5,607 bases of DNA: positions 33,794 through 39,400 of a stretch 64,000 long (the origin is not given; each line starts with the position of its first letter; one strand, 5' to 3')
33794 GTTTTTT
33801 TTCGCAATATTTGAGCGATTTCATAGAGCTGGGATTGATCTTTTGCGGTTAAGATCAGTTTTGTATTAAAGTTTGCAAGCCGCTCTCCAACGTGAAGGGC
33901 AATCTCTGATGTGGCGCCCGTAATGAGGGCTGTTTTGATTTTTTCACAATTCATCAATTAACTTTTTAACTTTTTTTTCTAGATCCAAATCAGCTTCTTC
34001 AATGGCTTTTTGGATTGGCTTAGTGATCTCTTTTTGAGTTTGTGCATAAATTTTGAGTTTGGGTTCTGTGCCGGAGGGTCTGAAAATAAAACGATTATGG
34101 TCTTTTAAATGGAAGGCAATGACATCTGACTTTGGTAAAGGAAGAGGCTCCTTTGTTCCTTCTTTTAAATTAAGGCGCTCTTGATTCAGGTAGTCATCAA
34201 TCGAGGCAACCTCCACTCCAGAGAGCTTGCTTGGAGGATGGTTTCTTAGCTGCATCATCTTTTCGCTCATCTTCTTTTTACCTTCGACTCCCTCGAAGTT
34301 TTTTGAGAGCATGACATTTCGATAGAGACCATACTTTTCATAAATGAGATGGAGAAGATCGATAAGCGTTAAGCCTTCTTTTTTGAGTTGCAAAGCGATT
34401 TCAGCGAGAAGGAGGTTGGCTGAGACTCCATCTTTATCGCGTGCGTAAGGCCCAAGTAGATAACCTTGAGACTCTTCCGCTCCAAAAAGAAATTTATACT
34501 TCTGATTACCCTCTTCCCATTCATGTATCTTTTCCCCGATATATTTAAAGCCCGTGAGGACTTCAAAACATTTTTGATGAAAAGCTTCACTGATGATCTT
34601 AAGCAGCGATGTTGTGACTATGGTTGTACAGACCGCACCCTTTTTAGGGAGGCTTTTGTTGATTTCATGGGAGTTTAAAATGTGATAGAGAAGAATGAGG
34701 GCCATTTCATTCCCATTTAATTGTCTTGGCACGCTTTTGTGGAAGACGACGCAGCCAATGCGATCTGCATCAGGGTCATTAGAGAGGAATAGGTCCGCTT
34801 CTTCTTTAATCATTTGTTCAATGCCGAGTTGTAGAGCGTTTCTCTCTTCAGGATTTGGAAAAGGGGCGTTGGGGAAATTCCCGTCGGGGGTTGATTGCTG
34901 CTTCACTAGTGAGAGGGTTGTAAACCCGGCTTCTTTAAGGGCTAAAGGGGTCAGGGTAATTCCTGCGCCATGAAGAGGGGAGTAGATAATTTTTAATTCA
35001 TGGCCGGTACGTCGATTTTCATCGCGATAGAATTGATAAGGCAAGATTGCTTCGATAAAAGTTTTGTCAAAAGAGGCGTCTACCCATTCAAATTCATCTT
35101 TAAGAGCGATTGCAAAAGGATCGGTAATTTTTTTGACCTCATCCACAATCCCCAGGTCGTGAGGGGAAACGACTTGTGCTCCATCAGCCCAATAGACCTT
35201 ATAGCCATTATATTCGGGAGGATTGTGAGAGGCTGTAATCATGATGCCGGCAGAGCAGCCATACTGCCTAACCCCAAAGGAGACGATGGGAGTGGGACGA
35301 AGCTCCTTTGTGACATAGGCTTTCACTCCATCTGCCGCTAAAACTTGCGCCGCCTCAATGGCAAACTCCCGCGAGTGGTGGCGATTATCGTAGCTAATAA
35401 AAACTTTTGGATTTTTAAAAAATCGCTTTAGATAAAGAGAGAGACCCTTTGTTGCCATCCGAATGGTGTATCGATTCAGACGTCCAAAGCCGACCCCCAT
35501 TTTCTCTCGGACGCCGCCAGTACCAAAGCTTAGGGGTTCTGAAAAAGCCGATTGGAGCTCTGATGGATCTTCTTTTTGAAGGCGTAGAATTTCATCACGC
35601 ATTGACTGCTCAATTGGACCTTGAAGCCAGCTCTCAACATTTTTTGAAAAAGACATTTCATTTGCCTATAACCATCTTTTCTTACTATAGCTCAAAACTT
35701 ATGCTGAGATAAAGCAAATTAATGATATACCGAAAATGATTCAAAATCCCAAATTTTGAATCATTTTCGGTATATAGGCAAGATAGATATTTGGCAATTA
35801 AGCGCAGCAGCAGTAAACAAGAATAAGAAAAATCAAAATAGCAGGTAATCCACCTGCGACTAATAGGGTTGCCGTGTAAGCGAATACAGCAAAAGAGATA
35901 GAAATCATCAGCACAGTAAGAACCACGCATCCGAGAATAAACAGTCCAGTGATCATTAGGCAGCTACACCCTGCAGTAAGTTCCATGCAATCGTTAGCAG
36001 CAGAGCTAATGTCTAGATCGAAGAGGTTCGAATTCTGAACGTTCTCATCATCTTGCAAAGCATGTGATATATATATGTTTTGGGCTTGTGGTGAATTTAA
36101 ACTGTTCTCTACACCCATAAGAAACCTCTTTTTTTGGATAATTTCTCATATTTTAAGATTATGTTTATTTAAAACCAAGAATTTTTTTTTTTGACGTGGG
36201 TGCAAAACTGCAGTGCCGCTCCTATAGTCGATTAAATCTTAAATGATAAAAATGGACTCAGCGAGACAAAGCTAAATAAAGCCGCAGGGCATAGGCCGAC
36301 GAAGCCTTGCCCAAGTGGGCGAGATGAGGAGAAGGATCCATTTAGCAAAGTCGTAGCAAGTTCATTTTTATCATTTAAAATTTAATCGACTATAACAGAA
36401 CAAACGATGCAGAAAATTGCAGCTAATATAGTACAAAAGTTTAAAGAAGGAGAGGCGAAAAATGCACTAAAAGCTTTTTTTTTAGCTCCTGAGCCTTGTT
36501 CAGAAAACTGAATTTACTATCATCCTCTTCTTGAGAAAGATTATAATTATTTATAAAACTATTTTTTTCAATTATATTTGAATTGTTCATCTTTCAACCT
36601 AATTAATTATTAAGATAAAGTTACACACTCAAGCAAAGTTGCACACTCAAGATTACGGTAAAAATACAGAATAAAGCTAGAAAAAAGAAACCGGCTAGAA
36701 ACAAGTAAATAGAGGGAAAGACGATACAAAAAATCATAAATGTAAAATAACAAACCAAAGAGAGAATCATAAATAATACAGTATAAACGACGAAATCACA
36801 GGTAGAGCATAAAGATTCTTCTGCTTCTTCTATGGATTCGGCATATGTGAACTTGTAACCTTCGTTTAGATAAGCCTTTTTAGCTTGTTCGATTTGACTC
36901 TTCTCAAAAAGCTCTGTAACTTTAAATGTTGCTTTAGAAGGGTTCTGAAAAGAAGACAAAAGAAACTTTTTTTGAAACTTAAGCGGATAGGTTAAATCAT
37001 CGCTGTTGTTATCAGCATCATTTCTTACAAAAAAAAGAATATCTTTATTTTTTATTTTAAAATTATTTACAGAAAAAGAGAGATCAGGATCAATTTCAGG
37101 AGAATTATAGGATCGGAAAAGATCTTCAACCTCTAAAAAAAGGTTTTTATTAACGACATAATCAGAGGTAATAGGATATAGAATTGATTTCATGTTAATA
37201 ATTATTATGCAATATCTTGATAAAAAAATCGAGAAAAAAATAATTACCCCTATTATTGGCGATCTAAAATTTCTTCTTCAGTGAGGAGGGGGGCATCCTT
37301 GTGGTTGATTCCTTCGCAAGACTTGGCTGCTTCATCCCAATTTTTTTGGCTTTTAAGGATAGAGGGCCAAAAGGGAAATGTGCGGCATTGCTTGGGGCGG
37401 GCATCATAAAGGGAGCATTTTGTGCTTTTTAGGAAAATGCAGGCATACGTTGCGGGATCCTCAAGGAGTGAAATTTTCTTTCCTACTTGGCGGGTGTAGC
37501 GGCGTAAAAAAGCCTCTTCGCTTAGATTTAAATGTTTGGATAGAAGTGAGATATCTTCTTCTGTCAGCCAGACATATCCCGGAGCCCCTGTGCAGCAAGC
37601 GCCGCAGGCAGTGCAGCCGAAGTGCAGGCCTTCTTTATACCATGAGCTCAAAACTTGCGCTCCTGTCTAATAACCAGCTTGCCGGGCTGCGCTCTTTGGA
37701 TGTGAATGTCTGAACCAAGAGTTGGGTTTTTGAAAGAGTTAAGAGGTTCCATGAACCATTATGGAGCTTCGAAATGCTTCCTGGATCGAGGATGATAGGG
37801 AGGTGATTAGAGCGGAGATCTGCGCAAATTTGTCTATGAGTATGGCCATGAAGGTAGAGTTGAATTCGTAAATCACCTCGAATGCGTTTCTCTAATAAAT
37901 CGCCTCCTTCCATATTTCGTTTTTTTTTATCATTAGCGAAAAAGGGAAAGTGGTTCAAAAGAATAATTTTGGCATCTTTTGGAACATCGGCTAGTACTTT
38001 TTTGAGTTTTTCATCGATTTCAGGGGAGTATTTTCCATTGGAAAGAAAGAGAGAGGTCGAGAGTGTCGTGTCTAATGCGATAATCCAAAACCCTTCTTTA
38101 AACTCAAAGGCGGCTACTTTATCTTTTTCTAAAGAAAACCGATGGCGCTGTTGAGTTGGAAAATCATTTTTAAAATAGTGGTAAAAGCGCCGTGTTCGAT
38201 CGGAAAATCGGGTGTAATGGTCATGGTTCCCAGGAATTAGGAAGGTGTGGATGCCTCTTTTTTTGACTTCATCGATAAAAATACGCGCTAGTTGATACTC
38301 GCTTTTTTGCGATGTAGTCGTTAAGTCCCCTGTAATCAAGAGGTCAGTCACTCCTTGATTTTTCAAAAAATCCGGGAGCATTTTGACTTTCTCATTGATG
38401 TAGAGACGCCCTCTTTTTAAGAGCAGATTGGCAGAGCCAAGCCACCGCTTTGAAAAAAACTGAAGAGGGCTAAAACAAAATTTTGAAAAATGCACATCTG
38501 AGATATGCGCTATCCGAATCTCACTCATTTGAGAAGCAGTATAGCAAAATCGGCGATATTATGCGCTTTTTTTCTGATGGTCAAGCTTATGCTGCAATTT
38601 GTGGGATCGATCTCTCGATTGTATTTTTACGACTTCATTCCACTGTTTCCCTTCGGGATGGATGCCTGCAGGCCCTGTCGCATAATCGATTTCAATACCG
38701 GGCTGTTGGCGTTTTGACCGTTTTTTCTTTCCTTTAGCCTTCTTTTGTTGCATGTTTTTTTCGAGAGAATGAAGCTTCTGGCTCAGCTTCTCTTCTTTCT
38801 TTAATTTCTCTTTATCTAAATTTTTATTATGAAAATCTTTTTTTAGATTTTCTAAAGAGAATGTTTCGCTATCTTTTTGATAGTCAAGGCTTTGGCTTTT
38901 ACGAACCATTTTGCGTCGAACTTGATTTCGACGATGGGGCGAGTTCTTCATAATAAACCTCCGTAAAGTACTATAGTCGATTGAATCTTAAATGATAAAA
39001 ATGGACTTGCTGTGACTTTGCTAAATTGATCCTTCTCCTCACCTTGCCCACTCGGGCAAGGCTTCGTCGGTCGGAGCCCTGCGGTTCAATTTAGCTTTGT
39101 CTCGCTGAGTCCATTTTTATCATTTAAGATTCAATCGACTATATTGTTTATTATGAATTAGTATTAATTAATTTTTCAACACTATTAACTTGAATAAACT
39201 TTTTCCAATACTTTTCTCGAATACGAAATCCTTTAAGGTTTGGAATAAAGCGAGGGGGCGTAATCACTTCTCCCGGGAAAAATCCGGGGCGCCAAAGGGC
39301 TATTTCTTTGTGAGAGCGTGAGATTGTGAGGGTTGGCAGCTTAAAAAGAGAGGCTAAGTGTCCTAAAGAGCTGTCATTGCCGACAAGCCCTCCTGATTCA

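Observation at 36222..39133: Two inverted copies of a ~170-bp MITE-like palindromic element bracket a 2.6-kb four-gene cassette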

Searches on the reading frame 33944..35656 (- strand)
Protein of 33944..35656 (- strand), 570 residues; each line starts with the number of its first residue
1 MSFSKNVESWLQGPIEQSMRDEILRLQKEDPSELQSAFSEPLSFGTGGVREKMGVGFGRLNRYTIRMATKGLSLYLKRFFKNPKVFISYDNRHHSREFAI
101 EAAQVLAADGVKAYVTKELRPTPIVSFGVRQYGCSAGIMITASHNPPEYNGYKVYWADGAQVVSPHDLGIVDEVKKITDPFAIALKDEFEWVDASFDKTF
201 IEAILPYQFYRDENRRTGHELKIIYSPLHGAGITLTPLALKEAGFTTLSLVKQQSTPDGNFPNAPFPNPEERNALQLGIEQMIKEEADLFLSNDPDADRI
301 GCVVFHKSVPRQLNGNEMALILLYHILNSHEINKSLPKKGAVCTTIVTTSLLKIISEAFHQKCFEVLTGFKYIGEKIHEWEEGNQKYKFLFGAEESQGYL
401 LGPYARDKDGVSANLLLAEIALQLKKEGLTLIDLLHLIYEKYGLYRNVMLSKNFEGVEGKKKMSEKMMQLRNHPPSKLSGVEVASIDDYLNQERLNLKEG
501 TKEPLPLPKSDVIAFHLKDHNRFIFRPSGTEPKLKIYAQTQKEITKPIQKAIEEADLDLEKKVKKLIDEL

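Call 17: search_protein_families(library=pfam, proteins=[window:33944-35656:-], max_evalue=0.01)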
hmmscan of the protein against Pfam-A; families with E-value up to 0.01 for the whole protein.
window:33944-35656:- (570 aa): 4 families
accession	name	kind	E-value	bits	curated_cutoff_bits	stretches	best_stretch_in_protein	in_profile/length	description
PF02878.22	PGM_PMM_I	-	4.7e-40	136.9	22.5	1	43-178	3-135/138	Phosphoglucomutase/phosphomannomutase, alpha/beta/alpha domain I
PF02879.22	PGM_PMM_II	-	8.4e-22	78.1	29.3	1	213-303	13-99/103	Phosphoglucomutase/phosphomannomutase, alpha/beta/alpha domain II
PF02880.22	PGM_PMM_III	-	1.1e-17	64.6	20.7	1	314-440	1-113/115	Phosphoglucomutase/phosphomannomutase, alpha/beta/alpha domain III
PF00408.26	PGM_PMM_IV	-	0.0002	21.8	23.1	1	515-541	27-54/68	Phosphoglucomutase/phosphomannomutase, C-terminal domain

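Call 31: find_encoding_contigs(protein=window:33944-35656:-, flank=10000, max_places=8)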
Protein window:33944-35656:- (570 aa): 1 contig read that carries it; 1 place shown.
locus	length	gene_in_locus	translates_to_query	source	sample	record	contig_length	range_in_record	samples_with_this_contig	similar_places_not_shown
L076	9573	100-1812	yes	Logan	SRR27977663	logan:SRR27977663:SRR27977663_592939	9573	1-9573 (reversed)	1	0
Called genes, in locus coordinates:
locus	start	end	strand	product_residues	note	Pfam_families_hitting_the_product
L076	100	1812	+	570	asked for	PF02878:PGM_PMM_I, PF02879:PGM_PMM_II, PF02880:PGM_PMM_III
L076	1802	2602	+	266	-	PF00106:adh_short, PF13561:adh_short_C2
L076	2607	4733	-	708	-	PF07697:7TMR-HDED, PF07698:7TM-7TMR_HD, PF01966:HD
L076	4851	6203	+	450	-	PF05496:RuvB_N (faint), PF13177:DNA_pol3_delta2, PF00004:AAA, PF07728:AAA_5, PF13401:AAA_22 (faint), PF22608:DNAX_ATPase_lid, PF12169:DNA_pol3_gamma3 (weak)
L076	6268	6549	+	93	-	PF02575:YbaB_DNA_bd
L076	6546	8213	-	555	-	PF05524:PEP-utilisers_N, PF00391:PEP-utilizers, PF02896:PEP-utilizers_C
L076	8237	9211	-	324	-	PF02603:Hpr_kinase_N, PF07475:Hpr_kinase_C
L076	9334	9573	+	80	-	?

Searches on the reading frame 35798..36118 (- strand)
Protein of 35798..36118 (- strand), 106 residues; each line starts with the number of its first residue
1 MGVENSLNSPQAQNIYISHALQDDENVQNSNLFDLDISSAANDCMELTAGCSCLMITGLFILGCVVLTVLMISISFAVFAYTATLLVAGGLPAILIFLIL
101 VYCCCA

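Call 17: search_protein_families(library=pfam, proteins=[window:35798-36118:-], max_evalue=0.01)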
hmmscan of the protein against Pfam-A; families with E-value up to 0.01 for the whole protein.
window:35798-36118:- (106 aa): 1 family
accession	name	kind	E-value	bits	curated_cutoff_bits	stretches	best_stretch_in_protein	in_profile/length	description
PF13903.11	Claudin_2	-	0.0021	18.3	29.1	1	22-96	63-138/192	PMP-22/EMP/MP20/Claudin tight junction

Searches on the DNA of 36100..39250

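Call 77: search_rna_families(source=window, start=36100, end=39250, threshold=evalue, max_evalue=1)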
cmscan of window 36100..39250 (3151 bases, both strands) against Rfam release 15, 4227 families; matches with E-value up to 1: 0.
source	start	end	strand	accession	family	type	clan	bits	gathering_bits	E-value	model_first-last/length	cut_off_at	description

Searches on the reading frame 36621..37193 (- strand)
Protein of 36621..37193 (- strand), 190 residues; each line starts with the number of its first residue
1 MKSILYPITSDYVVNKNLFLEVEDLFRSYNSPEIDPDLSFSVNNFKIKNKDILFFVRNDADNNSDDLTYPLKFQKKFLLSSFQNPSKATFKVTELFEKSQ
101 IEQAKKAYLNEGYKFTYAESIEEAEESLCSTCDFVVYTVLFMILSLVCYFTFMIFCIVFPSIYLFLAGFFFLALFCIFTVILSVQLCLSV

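Call 17: search_protein_families(library=pfam, proteins=[window:36621-37193:-], max_evalue=0.01)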
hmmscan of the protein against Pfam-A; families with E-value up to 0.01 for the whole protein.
window:36621-37193:- (190 aa): 0 families

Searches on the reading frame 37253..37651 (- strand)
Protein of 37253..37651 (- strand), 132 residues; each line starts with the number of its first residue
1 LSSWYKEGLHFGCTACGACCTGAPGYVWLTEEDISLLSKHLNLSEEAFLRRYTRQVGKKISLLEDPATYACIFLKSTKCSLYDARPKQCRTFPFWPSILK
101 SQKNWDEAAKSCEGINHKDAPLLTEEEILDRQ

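Call 17: search_protein_families(library=pfam, proteins=[window:37253-37651:-], max_evalue=0.01)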
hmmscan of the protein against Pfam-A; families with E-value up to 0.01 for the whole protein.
window:37253-37651:- (132 aa): 1 family
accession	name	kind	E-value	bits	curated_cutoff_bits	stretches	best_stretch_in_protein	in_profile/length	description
PF03692.20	CxxCxxCC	-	2e-14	54.5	23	1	13-112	2-84/85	Putative zinc- or iron-chelating domain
